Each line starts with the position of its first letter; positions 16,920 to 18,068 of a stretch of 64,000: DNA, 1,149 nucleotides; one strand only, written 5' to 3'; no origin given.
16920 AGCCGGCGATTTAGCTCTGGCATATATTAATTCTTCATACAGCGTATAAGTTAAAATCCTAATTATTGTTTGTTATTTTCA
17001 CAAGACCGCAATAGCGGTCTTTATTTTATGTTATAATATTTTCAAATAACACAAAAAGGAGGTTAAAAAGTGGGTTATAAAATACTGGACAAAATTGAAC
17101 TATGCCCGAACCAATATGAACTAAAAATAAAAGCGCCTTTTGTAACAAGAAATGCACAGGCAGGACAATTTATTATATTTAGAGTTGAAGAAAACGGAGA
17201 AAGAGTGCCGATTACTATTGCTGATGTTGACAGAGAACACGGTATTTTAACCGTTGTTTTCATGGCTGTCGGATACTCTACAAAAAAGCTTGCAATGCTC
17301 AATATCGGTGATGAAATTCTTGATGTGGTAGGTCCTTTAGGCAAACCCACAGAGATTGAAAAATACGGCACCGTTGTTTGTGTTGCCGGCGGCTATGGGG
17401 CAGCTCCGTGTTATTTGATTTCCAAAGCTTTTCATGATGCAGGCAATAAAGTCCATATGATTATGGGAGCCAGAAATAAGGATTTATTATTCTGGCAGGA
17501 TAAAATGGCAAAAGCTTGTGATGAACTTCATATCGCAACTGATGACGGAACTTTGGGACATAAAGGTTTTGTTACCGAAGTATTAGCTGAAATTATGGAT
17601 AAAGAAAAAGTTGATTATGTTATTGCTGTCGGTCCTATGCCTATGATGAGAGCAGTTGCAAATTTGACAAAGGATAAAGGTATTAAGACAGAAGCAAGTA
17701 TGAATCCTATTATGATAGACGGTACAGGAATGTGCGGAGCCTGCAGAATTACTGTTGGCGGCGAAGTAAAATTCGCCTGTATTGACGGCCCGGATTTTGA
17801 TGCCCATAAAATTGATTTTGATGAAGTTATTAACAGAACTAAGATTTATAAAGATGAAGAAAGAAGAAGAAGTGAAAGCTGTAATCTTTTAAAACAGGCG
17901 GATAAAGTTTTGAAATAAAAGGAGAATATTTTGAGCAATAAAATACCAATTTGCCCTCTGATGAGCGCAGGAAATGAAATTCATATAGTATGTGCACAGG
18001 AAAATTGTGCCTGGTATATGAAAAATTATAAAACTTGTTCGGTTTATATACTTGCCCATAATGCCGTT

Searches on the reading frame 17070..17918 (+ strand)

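Call 53: search_protein_families(library=pfam, proteins=[window:17070-17918:+], max_evalue=0.00001)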
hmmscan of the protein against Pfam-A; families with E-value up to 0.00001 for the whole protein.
window:17070-17918:+ (282 aa): 2 families
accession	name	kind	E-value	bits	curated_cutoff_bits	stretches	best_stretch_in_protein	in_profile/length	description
PF10418.14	DHODB_Fe-S_bind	-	5.5e-13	48.8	23.9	1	212-248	1-40/41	Iron-sulfur cluster binding domain of dihydroorotate dehydrogenase B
PF00175.26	NAD_binding_1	-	1.9e-06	28.9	22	1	105-197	2-108/109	Oxidoreductase NAD-binding domain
